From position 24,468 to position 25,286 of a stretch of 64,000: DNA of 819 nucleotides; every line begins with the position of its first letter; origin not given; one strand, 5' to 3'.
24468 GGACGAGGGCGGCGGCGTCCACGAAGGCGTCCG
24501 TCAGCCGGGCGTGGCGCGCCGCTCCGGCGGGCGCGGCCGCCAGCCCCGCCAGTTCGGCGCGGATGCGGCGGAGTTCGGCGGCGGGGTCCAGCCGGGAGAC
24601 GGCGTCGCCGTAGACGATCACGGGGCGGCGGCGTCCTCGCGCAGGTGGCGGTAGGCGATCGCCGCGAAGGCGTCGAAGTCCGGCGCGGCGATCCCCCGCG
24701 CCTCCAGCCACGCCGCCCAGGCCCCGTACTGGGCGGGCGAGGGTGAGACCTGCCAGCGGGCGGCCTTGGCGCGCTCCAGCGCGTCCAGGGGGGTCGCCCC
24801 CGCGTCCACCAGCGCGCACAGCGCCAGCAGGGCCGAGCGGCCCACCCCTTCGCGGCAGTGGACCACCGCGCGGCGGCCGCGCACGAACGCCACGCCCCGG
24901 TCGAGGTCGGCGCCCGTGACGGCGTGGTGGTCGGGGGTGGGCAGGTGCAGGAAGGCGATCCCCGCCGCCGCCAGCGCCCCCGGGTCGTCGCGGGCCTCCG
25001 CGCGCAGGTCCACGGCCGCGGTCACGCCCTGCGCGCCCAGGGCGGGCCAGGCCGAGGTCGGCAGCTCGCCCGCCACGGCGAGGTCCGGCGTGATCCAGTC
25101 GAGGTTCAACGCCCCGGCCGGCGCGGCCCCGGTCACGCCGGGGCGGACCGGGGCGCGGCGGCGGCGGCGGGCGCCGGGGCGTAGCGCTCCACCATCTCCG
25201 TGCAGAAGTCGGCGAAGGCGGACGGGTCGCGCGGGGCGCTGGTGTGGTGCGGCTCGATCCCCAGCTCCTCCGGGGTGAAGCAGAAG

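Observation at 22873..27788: Five-gene translationally coupled ino1 operon: synthase + two different phosphatases + glycosidase-like + kinase-like protein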

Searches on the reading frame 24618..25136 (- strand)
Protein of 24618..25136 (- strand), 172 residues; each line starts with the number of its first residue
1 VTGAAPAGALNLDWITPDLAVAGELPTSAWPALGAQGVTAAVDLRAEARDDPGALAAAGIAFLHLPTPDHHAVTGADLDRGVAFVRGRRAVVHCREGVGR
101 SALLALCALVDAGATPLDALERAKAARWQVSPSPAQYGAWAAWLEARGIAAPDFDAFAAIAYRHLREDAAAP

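Call 5: search_protein_families(library=pfam, proteins=[window:24618-25136:-], max_evalue=0.1)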
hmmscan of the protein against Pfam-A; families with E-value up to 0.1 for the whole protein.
window:24618-25136:- (172 aa): 6 families
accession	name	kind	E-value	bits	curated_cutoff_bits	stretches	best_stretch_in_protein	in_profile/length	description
PF22785.1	Tc-R-P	-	1e-08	36.1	27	1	30-113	16-105/106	Polymorphic toxin system, DSP-PTPase phosphatase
PF22784.1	PTP-SAK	-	1.7e-07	31.8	27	1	12-120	4-120/153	Swiss Army Knife protein, DSP-PTPase phosphatase domain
PF22741.1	PTP-NADK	-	2.3e-05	24.3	27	1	33-105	44-125/163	DSP-PTPase phosphatase fused to NAD+ Kinase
PF00782.25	DSPc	-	3.1e-05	24.2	33.5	1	34-133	15-120/133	Dual specificity phosphatase, catalytic domain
PF05706.17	CDKN3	-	0.034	14.3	20.7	1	85-110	131-156/168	Cyclin-dependent kinase inhibitor 3 (CDKN3)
PF00102.32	Y_phosphatase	-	0.049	13.7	20.9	1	89-137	171-225/234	Protein-tyrosine phosphatase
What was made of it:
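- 24618..25136 (-): DSP: small dual-specificity/PTP-fold phosphatase, 172 aa (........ at 93-100, PTPD at 66-69). Lineage-specific accessory gene. PF22785, PF22784, PF22741 and PF00782 (call 5).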

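Call 6: search_protein_families(library=ncbifam, proteins=[window:24618-25136:-], max_evalue=0.1)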
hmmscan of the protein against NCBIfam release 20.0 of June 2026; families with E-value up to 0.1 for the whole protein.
window:24618-25136:- (172 aa): 1 family
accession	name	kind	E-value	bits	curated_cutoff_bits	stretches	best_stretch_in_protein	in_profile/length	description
NF009025.0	PRK12361.1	equivalog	1.9e-07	29.7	505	1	15-146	97-235/546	hypothetical protein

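Call 28: search_solved_structures(query=window:24618-25136:-, max_evalue=0.1, show_alignments=2)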
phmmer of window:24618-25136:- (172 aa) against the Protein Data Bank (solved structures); distinct sequences matched with E-value up to 0.1: 8.
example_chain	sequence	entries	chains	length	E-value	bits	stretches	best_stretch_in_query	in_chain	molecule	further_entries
25xa_A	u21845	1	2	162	9.4e-07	32.2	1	33-124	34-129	Dual specificity protein phosphatase family protein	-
9e9l_A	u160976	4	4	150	0.00081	22.6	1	58-127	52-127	ShufPTP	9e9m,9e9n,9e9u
3rgo_A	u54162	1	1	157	0.0074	19.5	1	57-137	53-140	Protein-tyrosine phosphatase mitochondrial 1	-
2img_A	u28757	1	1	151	0.025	17.8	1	11-122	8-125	Dual specificity protein phosphatase 23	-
4erc_A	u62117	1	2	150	0.025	17.7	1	11-122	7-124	Dual specificity protein phosphatase 23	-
2e0t_A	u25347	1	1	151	0.037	17.2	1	48-127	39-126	Dual specificity phosphatase 26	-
6apx_A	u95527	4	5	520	0.077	16.2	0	17-135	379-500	Maltose-binding periplasmic protein,Dual specificity protein phosphatase 1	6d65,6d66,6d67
1m3g_A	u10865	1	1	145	0.091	15.9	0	33-135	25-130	DUAL SPECIFICITY PROTEIN PHOSPHATASE 2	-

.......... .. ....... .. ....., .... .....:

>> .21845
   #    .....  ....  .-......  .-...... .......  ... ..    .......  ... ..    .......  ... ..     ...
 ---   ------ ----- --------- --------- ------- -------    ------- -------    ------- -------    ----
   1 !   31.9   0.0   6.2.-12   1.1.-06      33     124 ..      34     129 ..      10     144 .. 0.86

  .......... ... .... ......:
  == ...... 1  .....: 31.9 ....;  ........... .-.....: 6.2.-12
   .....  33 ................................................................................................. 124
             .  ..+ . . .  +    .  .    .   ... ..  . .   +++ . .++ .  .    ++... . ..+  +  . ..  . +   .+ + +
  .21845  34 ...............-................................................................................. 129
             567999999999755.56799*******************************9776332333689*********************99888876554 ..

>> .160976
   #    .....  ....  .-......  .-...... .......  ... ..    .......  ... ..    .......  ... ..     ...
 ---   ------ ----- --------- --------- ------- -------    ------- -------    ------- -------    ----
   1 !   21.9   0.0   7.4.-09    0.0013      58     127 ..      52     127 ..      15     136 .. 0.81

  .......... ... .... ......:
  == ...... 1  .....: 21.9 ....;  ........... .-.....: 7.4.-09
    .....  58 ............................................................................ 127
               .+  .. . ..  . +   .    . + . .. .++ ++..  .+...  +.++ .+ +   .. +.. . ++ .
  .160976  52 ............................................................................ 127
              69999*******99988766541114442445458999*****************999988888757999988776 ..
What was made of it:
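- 24618..25136 (-): PDB relatives are a DSP (25xa), PTPMT1 and DUSP23 (call 28).
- On Cys-based PTP / dual-specificity phosphatase: PDB DSP relatives in call 28.
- On PTP-like phytase / inositol pyrophosphatase (PhyA, Siw14 type): The nearest relatives are generic small DSPs, PTPMT1 and DUSP23 (calls 5, 28).
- Several DSP-fold enzymes act on non-protein substrates, for example PTPMT1 (a weak PDB match here, call 28), laforin and SEX4 (own knowledge).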

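Call 45: find_homologous_proteins(query=window:24618-25136:-)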
Query window:24618-25136:- (172 aa): 1077 proteins with E <= 0.001 among 3667 candidates; the best 120 are listed.
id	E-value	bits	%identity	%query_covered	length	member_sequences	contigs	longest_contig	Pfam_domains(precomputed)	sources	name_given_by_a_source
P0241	2.5e-93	329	93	100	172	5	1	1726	PF22741.2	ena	-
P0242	6.4e-76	272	82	92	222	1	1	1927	PF22784.2,PF22741.2,PF22785.2,PF00782.26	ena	-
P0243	1.1e-74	268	77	96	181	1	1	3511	PF22784.2,PF22741.2,PF22785.2,PF00782.26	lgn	-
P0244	1.0e-71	258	76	96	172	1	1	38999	PF22784.2,PF22741.2,PF22785.2,PF00782.26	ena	-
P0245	1.3e-71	258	78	96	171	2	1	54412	PF22784.2,PF22741.2,PF22785.2,PF00782.26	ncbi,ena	-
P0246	2.6e-71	257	80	93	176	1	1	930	PF22784.2,PF22741.2,PF22785.2,PF00782.26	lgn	-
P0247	4.0e-71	256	77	96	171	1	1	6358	PF22784.2,PF22741.2,PF22785.2,PF00782.26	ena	-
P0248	1.8e-68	248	76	92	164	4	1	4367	PF22784.2,PF22741.2,PF22785.2,PF00782.26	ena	-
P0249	2.9e-66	241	77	91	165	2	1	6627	PF04273.18,PF22784.2,PF22741.2,PF22785.2,PF00782.26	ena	-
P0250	1.8e-61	225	73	90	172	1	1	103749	PF22784.2,PF22741.2,PF22785.2,PF00782.26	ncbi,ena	-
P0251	2.2e-61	225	76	84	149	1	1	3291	PF22784.2,PF22741.2,PF22785.2,PF00782.26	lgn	-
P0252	1.2e-60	222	70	91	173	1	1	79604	PF22784.2,PF22741.2,PF22785.2,PF00782.26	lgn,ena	-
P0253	3.7e-57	211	69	88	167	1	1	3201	PF04273.18,PF22784.2,PF22741.2,PF22785.2,PF00782.26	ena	-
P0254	5.9e-57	210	66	91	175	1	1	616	PF22784.2,PF14566.12,PF22741.2,PF22785.2,PF00102.33,PF00782.26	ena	-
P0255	3.2e-56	208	67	91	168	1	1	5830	PF04273.18,PF22784.2,PF22741.2,PF22785.2,PF00102.33,PF00782.26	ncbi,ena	-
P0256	7.5e-56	207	67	96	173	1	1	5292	PF04273.18,PF22784.2,PF22741.2,PF22785.2,PF00782.26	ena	-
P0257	9.7e-56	206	69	90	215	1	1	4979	PF22784.2,PF22741.2,PF22785.2,PF00782.26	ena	-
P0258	1.0e-55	206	70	90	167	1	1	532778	PF22784.2,PF22741.2,PF22785.2,PF00782.26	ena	-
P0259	1.0e-55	206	66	91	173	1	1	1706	PF04273.18,PF22784.2,PF22741.2,PF22785.2,PF00102.33,PF00782.26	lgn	-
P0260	1.0e-55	206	68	90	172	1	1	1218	PF22784.2,PF22741.2,PF22785.2,PF00782.26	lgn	-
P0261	1.5e-55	206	65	90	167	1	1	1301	PF22784.2,PF22741.2,PF22785.2,PF00782.26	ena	-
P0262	3.5e-54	201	62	91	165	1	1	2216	PF22784.2,PF22741.2,PF22785.2,PF00782.26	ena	-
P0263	4.7e-54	201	62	94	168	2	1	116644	PF22784.2,PF22741.2,PF22785.2,PF00782.26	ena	-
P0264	6.7e-54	200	65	91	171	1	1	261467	PF04273.18,PF22784.2,PF14566.12,PF22741.2,PF22785.2,PF00782.26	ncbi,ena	-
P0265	6.8e-54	200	62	91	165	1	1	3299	PF22784.2,PF22741.2,PF22785.2,PF00782.26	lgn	-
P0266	1.1e-53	200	62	91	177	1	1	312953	PF22784.2,PF22741.2,PF22785.2,PF00782.26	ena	-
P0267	1.2e-53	200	61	96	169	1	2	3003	PF22784.2,PF14566.12,PF22741.2,PF22785.2,PF00782.26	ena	-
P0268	1.2e-53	200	66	91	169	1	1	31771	PF22784.2,PF22741.2,PF22785.2,PF00782.26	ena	-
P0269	1.3e-53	199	66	92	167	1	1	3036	PF22784.2,PF22741.2,PF22785.2,PF00782.26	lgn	-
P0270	1.5e-53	199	66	91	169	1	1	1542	PF22784.2,PF22741.2,PF22785.2,PF00782.26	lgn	-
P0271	2.2e-53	199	66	90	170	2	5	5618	PF22784.2,PF22741.2,PF22785.2,PF00782.26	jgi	jgi:protein-tyrosine phosphatase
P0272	2.8e-53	198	63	91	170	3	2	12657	PF22784.2,PF22741.2,PF22785.2,PF00782.26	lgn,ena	-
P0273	7.9e-53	197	63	91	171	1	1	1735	PF22784.2,PF22741.2,PF22785.2,PF00782.26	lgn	-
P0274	9.4e-53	197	60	97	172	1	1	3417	PF22784.2,PF22741.2,PF22785.2,PF00782.26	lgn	-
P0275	9.7e-53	197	62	92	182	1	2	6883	PF22784.2,PF22741.2,PF22785.2,PF00782.26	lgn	-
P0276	1.0e-52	197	63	96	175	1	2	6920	PF04273.18,PF22784.2,PF14566.12,PF22741.2,PF22785.2,PF00782.26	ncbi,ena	-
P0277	1.3e-52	196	61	92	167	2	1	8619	PF22784.2,PF22741.2,PF22785.2,PF00782.26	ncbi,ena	-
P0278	2.4e-52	195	62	91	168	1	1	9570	PF22784.2,PF22741.2,PF22785.2,PF00782.26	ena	-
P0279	2.8e-52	195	63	91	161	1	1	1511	PF22784.2,PF22741.2,PF22785.2,PF00782.26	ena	-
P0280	3.4e-52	195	60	91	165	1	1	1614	PF22784.2,PF22741.2,PF22785.2,PF00782.26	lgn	-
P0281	4.8e-52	194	62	91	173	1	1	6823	PF04273.18,PF22784.2,PF14566.12,PF22741.2,PF22785.2,PF00102.33,PF00782.26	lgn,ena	-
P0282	7.5e-52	194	61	91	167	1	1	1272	PF22784.2,PF22741.2,PF22785.2,PF00782.26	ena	-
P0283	7.8e-52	194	64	91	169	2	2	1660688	PF22784.2,PF22741.2,PF22785.2,PF00782.26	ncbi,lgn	-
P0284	9.7e-52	193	61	91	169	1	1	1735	PF22784.2,PF22741.2,PF22785.2,PF00782.26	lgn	-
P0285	1.1e-51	193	62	95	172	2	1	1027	PF22784.2,PF22741.2,PF22785.2,PF00782.26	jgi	jgi:hypothetical protein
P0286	1.4e-51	193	62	94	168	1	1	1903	PF22784.2,PF22741.2,PF22785.2,PF00782.26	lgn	-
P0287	3.3e-51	192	60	90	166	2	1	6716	PF22784.2,PF22741.2,PF22785.2,PF00782.26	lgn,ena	-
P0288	4.1e-51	191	60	92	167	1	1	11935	PF22784.2,PF22741.2,PF22785.2,PF00782.26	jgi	jgi:protein tyrosine phosphatase (PTP) superfamily phosphohydrolase (DUF442 family)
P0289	4.7e-51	191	59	91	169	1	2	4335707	PF22784.2,PF22741.2,PF22785.2,PF00782.26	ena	-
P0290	5.1e-51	191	61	91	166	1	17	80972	PF22784.2,PF22741.2,PF22785.2,PF00782.26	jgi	jgi:predicted protein tyrosine phosphatase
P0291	6.0e-51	191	63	91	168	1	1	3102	PF22784.2,PF22741.2,PF22785.2,PF00782.26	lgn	-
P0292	7.9e-51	190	62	91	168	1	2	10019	PF22784.2,PF22785.2,PF00782.26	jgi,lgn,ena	jgi:protein-tyrosine phosphatase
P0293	9.0e-51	190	60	91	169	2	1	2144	PF04273.18,PF22784.2,PF22741.2,PF22785.2,PF00782.26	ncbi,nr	ncbi:MAG: dual specificity protein phosphatase family protein [Caulobacteraceae bacterium]|nr:dual s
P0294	1.4e-50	190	58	92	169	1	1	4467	PF22784.2,PF22741.2,PF22785.2,PF00782.26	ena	-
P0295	1.7e-50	189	61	90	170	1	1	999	PF22784.2,PF22741.2,PF22785.2,PF00782.26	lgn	-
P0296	3.8e-50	188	61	92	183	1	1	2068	PF22784.2,PF22741.2,PF22785.2,PF00782.26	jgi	jgi:hypothetical protein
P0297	3.9e-50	188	62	91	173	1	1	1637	PF22784.2,PF22741.2,PF22785.2,PF00782.26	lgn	-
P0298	4.4e-50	188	61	91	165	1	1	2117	PF22784.2,PF22741.2,PF22785.2,PF00782.26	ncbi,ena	-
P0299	6.3e-50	187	64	85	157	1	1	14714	PF22784.2,PF22741.2,PF22785.2,PF00782.26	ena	-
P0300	6.5e-50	187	61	90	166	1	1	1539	PF22784.2,PF22785.2,PF00782.26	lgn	-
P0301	6.6e-50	187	60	93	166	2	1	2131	PF22784.2,PF22741.2,PF22785.2,PF00782.26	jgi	jgi:protein tyrosine phosphatase (PTP) superfamily phosphohydrolase (DUF442 family)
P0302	7.9e-50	187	59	92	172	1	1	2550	PF22784.2,PF22741.2,PF22785.2,PF00782.26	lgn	-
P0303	8.5e-50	187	61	91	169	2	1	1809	PF22784.2,PF22741.2,PF22785.2,PF00782.26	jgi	jgi:protein tyrosine phosphatase (PTP) superfamily phosphohydrolase (DUF442 family)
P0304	1.0e-49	187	59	91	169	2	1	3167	PF22784.2,PF22741.2,PF22785.2,PF00782.26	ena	-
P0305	1.2e-49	187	60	91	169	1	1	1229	PF22784.2,PF22741.2,PF22785.2,PF00782.26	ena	-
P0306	1.4e-49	186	61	91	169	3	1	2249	PF22784.2,PF22741.2,PF22785.2,PF00782.26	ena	-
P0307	1.5e-49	186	61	91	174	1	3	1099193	PF22784.2,PF22785.2,PF00782.26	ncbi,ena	-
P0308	2.1e-49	186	60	91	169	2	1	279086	PF22784.2,PF22741.2,PF22785.2,PF00782.26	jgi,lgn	jgi:predicted protein tyrosine phosphatase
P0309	2.5e-49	186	62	91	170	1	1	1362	PF22784.2,PF22741.2,PF22785.2,PF00782.26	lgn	-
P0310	2.6e-49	185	57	92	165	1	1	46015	PF22784.2,PF22741.2,PF22785.2,PF00782.26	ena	-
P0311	2.8e-49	185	61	90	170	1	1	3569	PF22784.2,PF22785.2,PF00782.26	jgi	jgi:protein-tyrosine phosphatase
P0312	2.8e-49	185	60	91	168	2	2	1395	PF22784.2,PF22785.2,PF00782.26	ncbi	-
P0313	3.1e-49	185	58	92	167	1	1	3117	PF22784.2,PF22741.2,PF22785.2,PF00782.26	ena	-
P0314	3.5e-49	185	58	91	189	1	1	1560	PF22784.2,PF22741.2,PF22785.2,PF00782.26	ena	-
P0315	3.9e-49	185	60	91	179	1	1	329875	PF22784.2,PF22785.2,PF00782.26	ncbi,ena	-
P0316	5.0e-49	185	58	90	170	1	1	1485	PF22784.2,PF22741.2,PF22785.2,PF00782.26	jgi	jgi:protein-tyrosine phosphatase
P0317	5.1e-49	184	59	91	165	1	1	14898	PF22784.2,PF14566.12,PF22741.2,PF22785.2,PF00782.26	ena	-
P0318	5.9e-49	184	59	92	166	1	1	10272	PF22784.2,PF14566.12,PF22741.2,PF22785.2,PF00782.26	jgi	jgi:predicted protein tyrosine phosphatase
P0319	6.1e-49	184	59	91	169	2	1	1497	PF22784.2,PF22785.2,PF00782.26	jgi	jgi:predicted protein tyrosine phosphatase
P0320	7.7e-49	184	59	94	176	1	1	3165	PF22784.2,PF22785.2,PF00782.26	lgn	-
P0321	9.8e-49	184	61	91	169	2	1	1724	PF22784.2,PF22741.2,PF22785.2,PF00782.26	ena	-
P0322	1.0e-48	184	58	91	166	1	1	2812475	PF22784.2,PF14566.12,PF22741.2,PF22785.2,PF00782.26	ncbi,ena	-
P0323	1.1e-48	183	62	91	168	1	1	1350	PF22784.2,PF22741.2,PF22785.2,PF00782.26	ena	-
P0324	1.1e-48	183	59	94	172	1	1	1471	PF22784.2,PF22741.2,PF22785.2,PF00782.26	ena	-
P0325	1.4e-48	183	60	92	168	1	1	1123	PF22784.2,PF22741.2,PF22785.2,PF00782.26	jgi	jgi:protein-tyrosine phosphatase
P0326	2.7e-48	182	59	91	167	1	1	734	PF22784.2,PF22741.2,PF22785.2,PF00782.26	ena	-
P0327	3.8e-48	182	59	90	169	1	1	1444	PF22784.2,PF22741.2,PF22785.2,PF00782.26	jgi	jgi:predicted protein tyrosine phosphatase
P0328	4.3e-48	181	57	91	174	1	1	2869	PF22784.2,PF22785.2,PF00782.26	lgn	-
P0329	4.4e-48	181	60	91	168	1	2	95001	PF22784.2,PF22785.2,PF00782.26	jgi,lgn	-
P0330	5.5e-48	181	57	90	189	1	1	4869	PF22784.2,PF22741.2,PF22785.2,PF00782.26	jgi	jgi:predicted protein tyrosine phosphatase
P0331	6.0e-48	181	61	91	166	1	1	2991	PF04273.18,PF22784.2,PF22741.2,PF22785.2,PF00782.26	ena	-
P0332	6.1e-48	181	60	93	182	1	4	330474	PF22784.2,PF22741.2,PF22785.2,PF00782.26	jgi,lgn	jgi:hypothetical protein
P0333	7.6e-48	181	58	91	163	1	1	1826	PF22784.2,PF22741.2,PF22785.2,PF00782.26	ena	-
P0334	1.0e-47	180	61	90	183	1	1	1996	PF22784.2,PF22785.2,PF00782.26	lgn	-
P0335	1.0e-47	180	60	91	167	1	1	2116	PF22784.2,PF22785.2,PF00782.26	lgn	-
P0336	1.0e-47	180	60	91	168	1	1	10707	PF22784.2,PF22785.2,PF00782.26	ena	-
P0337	1.1e-47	180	59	91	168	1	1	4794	PF22784.2,PF22785.2,PF00782.26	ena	-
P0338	1.3e-47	180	61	91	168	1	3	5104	PF22784.2,PF22785.2,PF00782.26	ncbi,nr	ncbi:MAG: dual specificity protein phosphatase family protein [Pseudomonadota bacterium]|nr:dual spe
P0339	2.4e-47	179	60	91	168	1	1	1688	PF22784.2,PF22741.2,PF22785.2,PF00782.26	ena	-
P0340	2.6e-47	179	60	91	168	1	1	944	PF22784.2,PF22741.2,PF22785.2,PF00782.26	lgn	-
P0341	3.2e-47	179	60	90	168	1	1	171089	PF22784.2,PF22785.2,PF00782.26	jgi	jgi:protein-tyrosine phosphatase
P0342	5.4e-47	178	59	91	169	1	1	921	PF22784.2,PF22741.2,PF22785.2,PF00782.26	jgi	-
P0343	5.5e-47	178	59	95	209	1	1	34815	PF22784.2,PF22785.2,PF00782.26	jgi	jgi:predicted protein tyrosine phosphatase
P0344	6.7e-47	178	60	91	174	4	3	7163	PF22784.2,PF22741.2,PF22785.2,PF00782.26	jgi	-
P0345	6.9e-47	178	59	91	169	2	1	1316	PF22784.2,PF22785.2,PF00782.26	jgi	jgi:protein-tyrosine phosphatase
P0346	8.3e-47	177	59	91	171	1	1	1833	PF22784.2,PF22741.2,PF22785.2,PF00782.26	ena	-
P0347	8.9e-47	177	58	95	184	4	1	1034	PF22784.2,PF22741.2,PF22785.2,PF00782.26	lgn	-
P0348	9.5e-47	177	57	91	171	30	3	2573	PF22784.2,PF22741.2,PF22785.2,PF00782.26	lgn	-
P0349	1.1e-46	177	55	90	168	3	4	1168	PF22784.2,PF22741.2,PF22785.2,PF00782.26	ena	-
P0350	1.1e-46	177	58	92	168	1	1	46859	PF22784.2,PF22741.2,PF22785.2,PF00782.26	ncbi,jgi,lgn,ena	ncbi:MAG TPA: dual specificity protein phosphatase family protein [Caulobacteraceae bacterium]|jgi:p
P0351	1.4e-46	177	59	95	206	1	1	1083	PF22784.2,PF22741.2,PF22785.2,PF00782.26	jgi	jgi:protein-tyrosine phosphatase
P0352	1.4e-46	177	59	90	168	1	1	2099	PF22784.2,PF22785.2,PF00782.26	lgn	-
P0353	1.7e-46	176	59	90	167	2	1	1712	PF22784.2,PF22741.2,PF22785.2,PF00782.26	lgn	-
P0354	2.6e-46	176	58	92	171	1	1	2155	PF22784.2,PF22741.2,PF22785.2,PF00782.26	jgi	jgi:hypothetical protein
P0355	2.7e-46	176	56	90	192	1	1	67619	PF04273.18,PF22784.2,PF22741.2,PF22785.2,PF00782.26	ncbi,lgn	-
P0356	3.0e-46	175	58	90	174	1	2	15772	PF22784.2,PF22741.2,PF22785.2,PF00782.26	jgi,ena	jgi:protein-tyrosine phosphatase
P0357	3.4e-46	175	56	90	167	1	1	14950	PF22784.2,PF22741.2,PF22785.2,PF00782.26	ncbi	ncbi:MAG: dual specificity protein phosphatase family protein [Sphingomonas sp.]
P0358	3.6e-46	175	56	90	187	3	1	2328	PF22784.2,PF22741.2,PF22785.2,PF00782.26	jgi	jgi:predicted protein tyrosine phosphatase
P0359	4.0e-46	175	56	91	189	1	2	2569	PF22784.2,PF22741.2,PF22785.2,PF00782.26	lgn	-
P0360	4.1e-46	175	58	92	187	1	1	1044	PF22784.2,PF22785.2,PF00782.26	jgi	jgi:Dual specificity phosphatase, catalytic domain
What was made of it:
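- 24618..25136 (-): The family has 1077 hits (call 45).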

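Call 83: search_protein_families(library=padloc, proteins=[window:24618-25136:-], max_evalue=0.01)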
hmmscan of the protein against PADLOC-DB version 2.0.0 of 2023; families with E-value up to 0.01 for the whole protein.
window:24618-25136:- (172 aa): 0 families
